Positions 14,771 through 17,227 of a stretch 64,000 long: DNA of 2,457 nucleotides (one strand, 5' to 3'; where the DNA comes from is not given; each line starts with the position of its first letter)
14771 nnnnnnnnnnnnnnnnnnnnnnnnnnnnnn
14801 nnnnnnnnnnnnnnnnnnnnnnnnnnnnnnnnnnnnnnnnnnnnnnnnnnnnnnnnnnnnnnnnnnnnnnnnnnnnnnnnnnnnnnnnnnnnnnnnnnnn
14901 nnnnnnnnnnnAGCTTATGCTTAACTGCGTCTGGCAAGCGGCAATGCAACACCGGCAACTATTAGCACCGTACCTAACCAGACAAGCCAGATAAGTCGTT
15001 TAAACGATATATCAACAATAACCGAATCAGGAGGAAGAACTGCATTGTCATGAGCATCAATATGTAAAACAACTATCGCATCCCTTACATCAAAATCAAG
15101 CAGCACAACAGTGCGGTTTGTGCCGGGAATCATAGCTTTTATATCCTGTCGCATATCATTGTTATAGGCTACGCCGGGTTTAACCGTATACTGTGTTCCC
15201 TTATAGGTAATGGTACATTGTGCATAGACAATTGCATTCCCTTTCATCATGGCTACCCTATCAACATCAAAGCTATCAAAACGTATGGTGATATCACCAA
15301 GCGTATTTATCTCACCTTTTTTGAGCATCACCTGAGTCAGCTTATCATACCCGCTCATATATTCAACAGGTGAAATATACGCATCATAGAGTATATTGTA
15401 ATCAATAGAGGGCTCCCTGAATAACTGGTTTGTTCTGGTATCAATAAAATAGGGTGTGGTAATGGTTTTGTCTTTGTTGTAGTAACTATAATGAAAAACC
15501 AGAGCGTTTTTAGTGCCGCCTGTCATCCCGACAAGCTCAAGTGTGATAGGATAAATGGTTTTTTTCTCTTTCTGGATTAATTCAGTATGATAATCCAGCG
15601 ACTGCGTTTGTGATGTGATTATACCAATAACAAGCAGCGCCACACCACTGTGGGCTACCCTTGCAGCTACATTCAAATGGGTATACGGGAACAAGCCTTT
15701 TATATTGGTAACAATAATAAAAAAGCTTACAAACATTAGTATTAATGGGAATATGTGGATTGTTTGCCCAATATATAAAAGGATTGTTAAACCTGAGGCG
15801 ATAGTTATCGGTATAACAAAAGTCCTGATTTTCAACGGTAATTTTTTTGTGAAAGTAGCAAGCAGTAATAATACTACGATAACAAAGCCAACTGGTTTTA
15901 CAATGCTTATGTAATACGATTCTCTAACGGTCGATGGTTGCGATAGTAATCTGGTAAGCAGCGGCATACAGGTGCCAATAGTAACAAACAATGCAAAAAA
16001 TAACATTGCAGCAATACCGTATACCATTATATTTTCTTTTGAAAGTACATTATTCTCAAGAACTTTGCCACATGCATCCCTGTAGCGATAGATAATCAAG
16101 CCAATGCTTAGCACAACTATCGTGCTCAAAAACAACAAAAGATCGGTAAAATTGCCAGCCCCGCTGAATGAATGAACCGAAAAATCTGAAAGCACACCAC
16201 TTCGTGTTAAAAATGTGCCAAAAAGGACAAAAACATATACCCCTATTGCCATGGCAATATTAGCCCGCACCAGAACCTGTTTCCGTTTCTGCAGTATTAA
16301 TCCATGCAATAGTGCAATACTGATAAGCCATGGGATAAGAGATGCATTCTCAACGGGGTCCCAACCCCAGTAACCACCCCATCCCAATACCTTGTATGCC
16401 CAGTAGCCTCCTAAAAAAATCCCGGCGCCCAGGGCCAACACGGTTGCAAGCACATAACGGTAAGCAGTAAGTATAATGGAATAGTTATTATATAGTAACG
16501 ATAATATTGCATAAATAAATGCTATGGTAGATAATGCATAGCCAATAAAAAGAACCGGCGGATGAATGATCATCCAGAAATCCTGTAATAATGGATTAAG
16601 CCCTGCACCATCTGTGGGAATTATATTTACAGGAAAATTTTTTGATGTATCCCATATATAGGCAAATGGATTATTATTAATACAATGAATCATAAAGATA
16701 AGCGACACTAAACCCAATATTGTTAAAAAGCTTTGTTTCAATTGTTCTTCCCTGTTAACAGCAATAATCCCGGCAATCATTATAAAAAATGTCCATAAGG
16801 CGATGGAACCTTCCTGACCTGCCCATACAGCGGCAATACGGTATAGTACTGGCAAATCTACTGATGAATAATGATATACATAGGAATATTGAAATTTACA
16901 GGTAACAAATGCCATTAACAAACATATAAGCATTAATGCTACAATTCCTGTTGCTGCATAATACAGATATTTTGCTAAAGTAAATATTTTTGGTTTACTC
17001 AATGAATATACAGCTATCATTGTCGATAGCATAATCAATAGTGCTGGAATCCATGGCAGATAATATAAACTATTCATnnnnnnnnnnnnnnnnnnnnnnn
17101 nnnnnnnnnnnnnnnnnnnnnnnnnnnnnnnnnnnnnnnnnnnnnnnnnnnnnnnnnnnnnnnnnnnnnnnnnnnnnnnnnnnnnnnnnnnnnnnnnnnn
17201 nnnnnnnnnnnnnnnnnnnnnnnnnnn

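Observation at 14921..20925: System I cytochrome c maturation operon led by a pentaheme cytochrome, with a CxxxY-type CcmE and no ccmG/ccmH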

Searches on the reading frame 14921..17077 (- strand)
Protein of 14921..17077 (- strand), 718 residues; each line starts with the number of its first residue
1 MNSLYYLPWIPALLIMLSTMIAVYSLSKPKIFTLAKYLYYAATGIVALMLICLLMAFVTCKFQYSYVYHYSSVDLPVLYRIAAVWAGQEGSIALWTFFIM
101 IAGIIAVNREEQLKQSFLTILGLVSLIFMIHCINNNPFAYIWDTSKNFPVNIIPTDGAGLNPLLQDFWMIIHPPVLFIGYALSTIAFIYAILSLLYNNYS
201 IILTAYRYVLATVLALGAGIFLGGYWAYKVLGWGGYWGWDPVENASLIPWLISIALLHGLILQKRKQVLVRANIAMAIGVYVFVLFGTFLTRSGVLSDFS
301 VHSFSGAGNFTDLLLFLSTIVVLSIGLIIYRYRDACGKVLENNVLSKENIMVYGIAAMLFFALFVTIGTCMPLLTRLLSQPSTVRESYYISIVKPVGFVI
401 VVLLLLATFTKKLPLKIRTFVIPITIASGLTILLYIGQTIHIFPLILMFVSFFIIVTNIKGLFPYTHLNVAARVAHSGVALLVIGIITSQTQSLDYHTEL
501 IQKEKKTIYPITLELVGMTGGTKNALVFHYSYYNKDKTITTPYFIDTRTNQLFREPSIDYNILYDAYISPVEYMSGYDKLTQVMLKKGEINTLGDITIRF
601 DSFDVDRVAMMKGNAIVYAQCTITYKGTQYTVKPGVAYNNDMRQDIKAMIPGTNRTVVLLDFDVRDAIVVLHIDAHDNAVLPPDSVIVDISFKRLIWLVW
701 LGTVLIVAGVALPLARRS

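Call 3: search_protein_families(library=pfam, proteins=[window:14921-17077:-], max_evalue=0.01)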
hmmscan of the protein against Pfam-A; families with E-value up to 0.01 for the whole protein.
window:14921-17077:- (718 aa): 2 families
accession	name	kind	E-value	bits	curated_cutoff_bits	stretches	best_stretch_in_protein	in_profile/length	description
PF01578.25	Cytochrom_C_asm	-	5.5e-32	111.6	29.9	1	85-293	1-206/212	Cytochrome C assembly protein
PF16327.10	CcmF_C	-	0.00068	19.4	28.7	1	321-518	6-225/323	Cytochrome c-type biogenesis protein CcmF C-terminal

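Call 4: search_protein_families(library=ncbifam, proteins=[window:14921-17077:-], max_evalue=0.01)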
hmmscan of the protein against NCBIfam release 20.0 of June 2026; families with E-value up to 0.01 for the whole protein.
window:14921-17077:- (718 aa): 4 families
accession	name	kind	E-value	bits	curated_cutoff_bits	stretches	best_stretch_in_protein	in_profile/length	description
TIGR00353.1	nrfE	subfamily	1.3e-74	252.1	569.05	1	52-569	4-534/578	heme lyase CcmF/NrfE family subunit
TIGR03145.1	cyt_nit_nrfE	subfamily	3.1e-73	247.5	927.3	1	12-508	17-525/631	heme lyase NrfEFG subunit NrfE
NF007691.0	PRK10369.1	subfamily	1.5e-60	205.6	394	1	16-570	23-528/573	heme lyase NrfEFG subunit NrfE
TIGR03144.1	cytochr_II_ccsB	equivalog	5.6e-11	42.7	187.6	2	205-288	160-241/252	c-type cytochrome biogenesis protein CcsB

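Call 20: search_solved_structures(query=window:14921-17077:-, max_evalue=0.001, show_alignments=1)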
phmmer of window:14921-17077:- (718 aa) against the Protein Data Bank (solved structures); distinct sequences matched with E-value up to 0.001: 2.
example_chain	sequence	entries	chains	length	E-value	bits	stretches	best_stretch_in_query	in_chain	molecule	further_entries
6zmq_A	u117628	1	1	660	1.5e-41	146.1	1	30-504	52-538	Cytochrome C-type biogenesis protein ccmF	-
25vk_A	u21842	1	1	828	4e-05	25.7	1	158-327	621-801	Cytochrome c biogenesis protein (CcsA)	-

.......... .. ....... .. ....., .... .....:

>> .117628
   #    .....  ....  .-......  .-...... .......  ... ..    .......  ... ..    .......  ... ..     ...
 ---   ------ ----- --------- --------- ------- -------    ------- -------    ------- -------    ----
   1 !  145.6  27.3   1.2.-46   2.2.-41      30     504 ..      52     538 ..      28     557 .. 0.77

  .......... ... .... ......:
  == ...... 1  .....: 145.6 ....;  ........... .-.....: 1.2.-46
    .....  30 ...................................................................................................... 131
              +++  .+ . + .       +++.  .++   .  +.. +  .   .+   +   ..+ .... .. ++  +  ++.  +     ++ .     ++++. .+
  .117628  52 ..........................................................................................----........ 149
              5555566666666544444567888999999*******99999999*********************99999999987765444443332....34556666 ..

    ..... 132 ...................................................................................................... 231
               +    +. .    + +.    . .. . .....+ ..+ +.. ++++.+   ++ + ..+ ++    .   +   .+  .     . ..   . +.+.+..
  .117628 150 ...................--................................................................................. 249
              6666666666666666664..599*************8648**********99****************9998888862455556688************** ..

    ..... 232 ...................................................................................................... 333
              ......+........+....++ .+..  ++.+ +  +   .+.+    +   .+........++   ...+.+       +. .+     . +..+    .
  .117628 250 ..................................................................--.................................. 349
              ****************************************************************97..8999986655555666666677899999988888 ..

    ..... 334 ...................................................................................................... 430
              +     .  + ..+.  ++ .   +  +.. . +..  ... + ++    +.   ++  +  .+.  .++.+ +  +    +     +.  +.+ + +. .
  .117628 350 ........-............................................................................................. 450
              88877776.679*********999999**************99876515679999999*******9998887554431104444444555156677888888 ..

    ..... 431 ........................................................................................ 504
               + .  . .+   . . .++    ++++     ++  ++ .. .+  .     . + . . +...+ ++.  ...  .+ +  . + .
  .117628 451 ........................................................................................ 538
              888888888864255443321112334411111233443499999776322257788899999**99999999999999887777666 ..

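Call 73: find_homologous_proteins(query=window:14921-17077:-, max_evalue=1e-20)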
Query window:14921-17077:- (718 aa): 7995 proteins with E <= 1e-20 among 8000 candidates; the best 120 are listed.
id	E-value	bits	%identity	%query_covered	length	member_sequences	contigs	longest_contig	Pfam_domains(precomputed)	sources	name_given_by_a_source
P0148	0.0e+0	1545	97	100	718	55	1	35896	PF01578.26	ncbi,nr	ncbi:MAG: cytochrome c biogenesis protein CcsA [Spirochaetes bacterium]|nr:cytochrome c biogenesis p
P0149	0.0e+0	1062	63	100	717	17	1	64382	PF16327.11,PF01578.26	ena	-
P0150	0.0e+0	1046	63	100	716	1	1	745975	PF16327.11,PF01578.26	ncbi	-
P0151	0.0e+0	1046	63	100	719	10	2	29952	PF01578.26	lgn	-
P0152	0.0e+0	1043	63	100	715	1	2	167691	PF16327.11,PF01578.26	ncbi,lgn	ncbi:MAG: cytochrome c biogenesis protein CcsA [Spirochaetota bacterium]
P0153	0.0e+0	1035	63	100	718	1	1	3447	PF16327.11,PF01578.26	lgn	-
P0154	0.0e+0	1029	62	100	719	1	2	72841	PF01578.26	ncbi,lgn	ncbi:MAG: cytochrome c biogenesis protein CcsA [Spirochaetota bacterium]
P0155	0.0e+0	1028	60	100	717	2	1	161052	PF16327.11,PF01578.26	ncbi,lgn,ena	-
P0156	0.0e+0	1028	62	100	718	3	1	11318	PF16327.11,PF01578.26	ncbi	ncbi:MAG: cytochrome c biogenesis protein CcsA [Spirochaetota bacterium]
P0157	0.0e+0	1015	62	100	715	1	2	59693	PF01578.26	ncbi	-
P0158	3.3e-289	980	60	100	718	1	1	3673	PF16327.11,PF01578.26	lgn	-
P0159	1.2e-283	961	58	100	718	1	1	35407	PF16327.11,PF01578.26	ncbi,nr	ncbi:MAG: cytochrome c biogenesis protein CcsA [Spirochaetes bacterium]|nr:cytochrome c biogenesis p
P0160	1.2e-192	660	61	66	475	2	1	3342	PF16327.11,PF01578.26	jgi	-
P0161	1.0e-181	624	45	95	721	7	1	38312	PF16327.11,PF01578.26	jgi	-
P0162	1.9e-179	617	45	95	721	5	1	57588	PF16327.11,PF01578.26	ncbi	-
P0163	1.6e-176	607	44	95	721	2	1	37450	PF16327.11,PF01578.26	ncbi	-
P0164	2.0e-175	604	44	94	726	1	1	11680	PF16327.11,PF01578.26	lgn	-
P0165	2.5e-173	597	43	91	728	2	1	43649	PF16327.11,PF01578.26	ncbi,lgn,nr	ncbi:MAG: cytochrome c biogenesis protein CcsA [Spirochaetota bacterium]|nr:cytochrome c biogenesis 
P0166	2.6e-173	597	42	95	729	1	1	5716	PF16327.11,PF01578.26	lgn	-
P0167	3.2e-171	590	43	95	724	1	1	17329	PF16327.11,PF01578.26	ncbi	-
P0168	9.2e-171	588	43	96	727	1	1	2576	PF16327.11,PF01578.26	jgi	jgi:cytochrome c-type biogenesis protein CcmF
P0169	2.9e-170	586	42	94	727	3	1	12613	PF16327.11,PF01578.26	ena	-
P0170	8.0e-170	585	42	95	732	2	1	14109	PF16327.11,PF01578.26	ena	-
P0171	1.7e-169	584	43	95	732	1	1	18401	PF16327.11,PF01578.26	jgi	jgi:cytochrome c-type biogenesis protein CcmF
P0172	1.4e-168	581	42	95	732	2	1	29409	PF16327.11,PF01578.26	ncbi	-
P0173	2.8e-168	580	39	99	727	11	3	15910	PF16327.11,PF01578.26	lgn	-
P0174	1.0e-167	578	43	95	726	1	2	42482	PF16327.11,PF01578.26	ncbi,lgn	-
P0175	1.8e-167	577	40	97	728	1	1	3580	PF16327.11,PF01578.26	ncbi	-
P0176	5.6e-167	576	41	97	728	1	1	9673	PF16327.11,PF01578.26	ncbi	-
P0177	8.7e-167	575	41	98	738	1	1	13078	PF16327.11,PF01578.26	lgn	-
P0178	7.6e-166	572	40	97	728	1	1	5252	PF16327.11,PF01578.26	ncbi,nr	ncbi:MAG: cytochrome c biogenesis protein CcsA [Spirochaetes bacterium]|nr:cytochrome c biogenesis p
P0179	1.8e-165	571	42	95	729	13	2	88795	PF16327.11,PF01578.26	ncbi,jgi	jgi:cytochrome c-type biogenesis protein CcmF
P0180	2.0e-165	570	41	95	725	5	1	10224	PF16327.11,PF01578.26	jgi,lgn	jgi:cytochrome c-type biogenesis protein CcmF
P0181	2.3e-164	567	42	95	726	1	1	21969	PF16327.11,PF01578.26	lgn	-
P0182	3.0e-164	567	42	95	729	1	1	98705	PF16327.11,PF01578.26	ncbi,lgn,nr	ncbi:MAG TPA: cytochrome c biogenesis protein CcsA [Spirochaetota bacterium]|nr:cytochrome c biogene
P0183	8.8e-164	565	41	95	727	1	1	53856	PF16327.11,PF01578.26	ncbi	-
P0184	1.4e-163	564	40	98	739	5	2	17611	PF16327.11,PF01578.26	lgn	-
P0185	1.3e-162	561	39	95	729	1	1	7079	PF16327.11,PF01578.26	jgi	jgi:cytochrome c-type biogenesis protein CcmF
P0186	1.8e-162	561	41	94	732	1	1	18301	PF16327.11,PF01578.26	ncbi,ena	-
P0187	2.4e-162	560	41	95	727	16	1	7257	PF16327.11,PF01578.26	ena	-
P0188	1.7e-161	558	41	98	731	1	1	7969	PF16327.11,PF01578.26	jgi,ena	-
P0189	1.2e-160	555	41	95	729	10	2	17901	PF16327.11,PF01578.26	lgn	-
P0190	3.6e-158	547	40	99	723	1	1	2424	PF16327.11,PF01578.26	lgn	-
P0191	2.6e-155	537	39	99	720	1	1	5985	PF16327.11,PF01578.26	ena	-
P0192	3.0e-155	537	38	98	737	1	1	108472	PF16327.11,PF01578.26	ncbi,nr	ncbi:MAG: cytochrome c biogenesis protein CcsA [Spirochaetes bacterium]|nr:cytochrome c biogenesis p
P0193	3.6e-155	537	39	97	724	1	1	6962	PF16327.11,PF01578.26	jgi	jgi:cytochrome c-type biogenesis protein CcmF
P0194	1.7e-153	531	41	95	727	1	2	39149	PF16327.11,PF01578.26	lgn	-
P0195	2.6e-152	527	40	95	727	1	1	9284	PF16327.11,PF01578.26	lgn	-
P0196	4.4e-152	526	39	98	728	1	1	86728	PF16327.11,PF01578.26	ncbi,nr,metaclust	ncbi:MAG: hypothetical protein A2176_14590 [Spirochaetes bacterium RBG_13_51_14]|nr:MAG: hypothetica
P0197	6.0e-152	526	40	95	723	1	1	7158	PF01578.26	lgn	-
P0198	3.7e-151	523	39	98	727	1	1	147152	PF16327.11,PF01578.26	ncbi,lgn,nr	ncbi:MAG: cytochrome c biogenesis protein CcsA [Spirochaetes bacterium]|nr:cytochrome c biogenesis p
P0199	4.4e-151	523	38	95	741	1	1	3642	PF16327.11,PF01578.26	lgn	-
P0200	9.7e-151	522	39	95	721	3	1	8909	PF16327.11,PF01578.26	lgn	-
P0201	1.4e-150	521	39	95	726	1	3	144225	PF16327.11,PF01578.26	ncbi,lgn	-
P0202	1.4e-149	518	40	91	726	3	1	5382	PF16327.11,PF01578.26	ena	-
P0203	1.2e-148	515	39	94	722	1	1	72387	PF16327.11,PF01578.26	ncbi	-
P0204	1.7e-147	511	38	95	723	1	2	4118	PF16327.11,PF01578.26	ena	-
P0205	1.9e-147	511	38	98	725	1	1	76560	PF16327.11,PF01578.26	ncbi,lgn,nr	ncbi:MAG: hypothetical protein EPN93_15720 [Spirochaetes bacterium]|nr:MAG: hypothetical protein EPN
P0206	3.0e-147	510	40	96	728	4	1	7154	PF16327.11,PF01578.26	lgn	-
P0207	4.1e-147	510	39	95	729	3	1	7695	PF16327.11,PF01578.26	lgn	-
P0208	4.8e-147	510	39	95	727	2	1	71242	PF16327.11,PF01578.26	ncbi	-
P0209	8.5e-147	509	38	95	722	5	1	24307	PF16327.11,PF01578.26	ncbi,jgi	jgi:cytochrome c-type biogenesis protein CcmF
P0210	9.8e-147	509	39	91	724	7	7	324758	PF16327.11,PF01578.26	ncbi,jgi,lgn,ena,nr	ncbi:MAG TPA: cytochrome c biogenesis protein CcsA [Spirochaetota bacterium]|nr:cytochrome c biogene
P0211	1.3e-146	508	39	97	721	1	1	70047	PF16327.11,PF01578.26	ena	-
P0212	1.6e-146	508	40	92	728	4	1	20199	PF16327.11,PF01578.26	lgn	-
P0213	3.9e-146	507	38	95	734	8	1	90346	PF16327.11,PF01578.26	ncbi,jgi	-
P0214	5.4e-146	506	40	95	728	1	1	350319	PF16327.11,PF01578.26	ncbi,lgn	-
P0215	8.6e-146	506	41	85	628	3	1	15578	PF16327.11,PF01578.26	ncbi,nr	ncbi:MAG: cytochrome c biogenesis protein CcsA, partial [Spirochaetota bacterium]|nr:cytochrome c bi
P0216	9.3e-145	502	38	95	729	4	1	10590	PF16327.11,PF01578.26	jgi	jgi:cytochrome c-type biogenesis protein CcmF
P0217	1.0e-144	502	38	95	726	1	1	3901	PF16327.11,PF01578.26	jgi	jgi:cytochrome c-type biogenesis protein CcmF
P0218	1.6e-144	501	39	93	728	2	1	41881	PF16327.11,PF01578.26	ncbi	-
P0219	3.7e-144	500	39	96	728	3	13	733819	PF16327.11,PF01578.26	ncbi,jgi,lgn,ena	-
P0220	3.8e-144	500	38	98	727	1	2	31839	PF16327.11,PF01578.26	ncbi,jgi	jgi:cytochrome c-type biogenesis protein CcmF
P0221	4.0e-144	500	38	95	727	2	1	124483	PF16327.11,PF01578.26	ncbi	-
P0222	4.1e-144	500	39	98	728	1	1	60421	PF16327.11,PF01578.26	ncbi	-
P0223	7.2e-144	499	39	95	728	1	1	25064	PF16327.11,PF01578.26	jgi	jgi:cytochrome c-type biogenesis protein CcmF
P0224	7.5e-144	499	38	97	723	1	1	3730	PF16327.11,PF01578.26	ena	-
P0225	2.1e-143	498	39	95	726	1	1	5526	PF16327.11,PF01578.26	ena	-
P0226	2.4e-143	497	38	95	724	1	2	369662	PF16327.11,PF01578.26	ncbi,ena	-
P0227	2.7e-143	497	39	98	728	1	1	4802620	PF16327.11,PF01578.26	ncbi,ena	-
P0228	3.0e-143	497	39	94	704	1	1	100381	PF16327.11,PF01578.26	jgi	-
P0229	6.8e-143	496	37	98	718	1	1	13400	PF16327.11,PF01578.26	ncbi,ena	-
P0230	1.1e-142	495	38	93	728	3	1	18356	PF16327.11,PF01578.26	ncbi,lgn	-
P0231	1.2e-142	495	40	94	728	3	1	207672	PF16327.11,PF01578.26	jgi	jgi:cytochrome c-type biogenesis protein CcmF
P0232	2.2e-142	494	39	97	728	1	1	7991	PF16327.11,PF01578.26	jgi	jgi:cytochrome c-type biogenesis protein CcmF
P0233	4.2e-142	493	37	95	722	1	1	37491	PF16327.11,PF01578.26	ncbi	-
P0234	5.5e-142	493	39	94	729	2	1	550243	PF16327.11,PF01578.26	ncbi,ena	-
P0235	1.1e-141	492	39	94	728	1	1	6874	PF16327.11,PF01578.26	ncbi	-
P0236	1.8e-141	491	39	91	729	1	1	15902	PF16327.11,PF01578.26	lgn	-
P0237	2.1e-141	491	36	98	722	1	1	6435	PF16327.11,PF01578.26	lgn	-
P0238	2.9e-141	491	38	98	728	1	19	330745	PF16327.11,PF01578.26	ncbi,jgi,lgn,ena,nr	ncbi:MAG TPA: cytochrome c biogenesis protein CcsA [Spirochaetota bacterium]|nr:cytochrome c biogene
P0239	3.3e-141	490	39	95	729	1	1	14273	PF16327.11,PF01578.26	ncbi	-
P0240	4.1e-141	490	37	98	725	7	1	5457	PF16327.11,PF01578.26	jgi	jgi:cytochrome c-type biogenesis protein CcmF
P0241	6.9e-141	489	38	98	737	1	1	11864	PF16327.11,PF01578.26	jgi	jgi:cytochrome c-type biogenesis protein CcmF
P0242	7.4e-141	489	38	96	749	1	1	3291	PF16327.11,PF01578.26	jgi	jgi:cytochrome c-type biogenesis protein CcmF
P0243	1.2e-140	489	38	92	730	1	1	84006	PF16327.11,PF01578.26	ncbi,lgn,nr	ncbi:MAG: cytochrome c biogenesis protein CcsA [Spirochaetes bacterium]|nr:cytochrome c biogenesis p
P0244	2.0e-140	488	38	95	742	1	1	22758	PF16327.11,PF01578.26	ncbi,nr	ncbi:MAG: cytochrome c biogenesis protein CcsA [bacterium]|nr:cytochrome c biogenesis protein CcsA [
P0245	3.2e-140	487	37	100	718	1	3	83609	PF16327.11,PF01578.26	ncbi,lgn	-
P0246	3.5e-140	487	38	97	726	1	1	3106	PF16327.11,PF01578.26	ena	-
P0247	3.8e-140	487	38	94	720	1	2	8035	PF16327.11,PF01578.26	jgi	-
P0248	4.3e-140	487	38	96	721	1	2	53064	PF16327.11,PF01578.26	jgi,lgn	-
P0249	4.8e-140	487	38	95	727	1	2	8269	PF16327.11,PF01578.26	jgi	jgi:cytochrome c-type biogenesis protein CcmF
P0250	6.6e-140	486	39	91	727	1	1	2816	PF16327.11,PF01578.26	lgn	-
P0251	1.4e-139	485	37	98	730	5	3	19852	PF16327.11,PF01578.26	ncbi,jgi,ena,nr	ncbi:MAG TPA: cytochrome c biogenesis protein CcsA [Spirochaetota bacterium]|nr:cytochrome c biogene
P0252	1.5e-139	485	38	95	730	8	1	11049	PF16327.11,PF01578.26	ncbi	-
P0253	2.3e-139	484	37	95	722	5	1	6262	PF16327.11,PF01578.26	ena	-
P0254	2.4e-139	484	38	94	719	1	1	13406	PF16327.11,PF01578.26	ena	-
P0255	2.7e-139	484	37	97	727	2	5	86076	PF16327.11,PF01578.26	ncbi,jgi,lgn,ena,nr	ncbi:MAG TPA: cytochrome c biogenesis protein CcsA [Spirochaetota bacterium]|nr:cytochrome c biogene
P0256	3.6e-139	484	37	95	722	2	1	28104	PF16327.11,PF01578.26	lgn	-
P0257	6.5e-139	483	37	99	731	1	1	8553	PF16327.11,PF01578.26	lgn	-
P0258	7.6e-139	483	38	96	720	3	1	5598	PF16327.11,PF01578.26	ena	-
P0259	3.6e-138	480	38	94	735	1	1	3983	PF16327.11,PF01578.26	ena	-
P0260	5.1e-138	480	38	95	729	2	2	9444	PF16327.11,PF01578.26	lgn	-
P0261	5.2e-138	480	37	95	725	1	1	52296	PF16327.11,PF01578.26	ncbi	-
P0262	1.3e-137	479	38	98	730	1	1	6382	PF16327.11,PF01578.26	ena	-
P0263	1.5e-137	478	38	95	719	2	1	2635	PF16327.11,PF01578.26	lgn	-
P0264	2.8e-137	477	37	95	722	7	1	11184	PF16327.11,PF01578.26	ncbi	-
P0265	3.0e-137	477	37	98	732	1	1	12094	PF16327.11,PF01578.26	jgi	jgi:cytochrome c-type biogenesis protein CcmF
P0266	3.7e-137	477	37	96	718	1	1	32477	PF16327.11,PF01578.26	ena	-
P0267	3.7e-137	477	37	98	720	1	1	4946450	PF16327.11,PF01578.26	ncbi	-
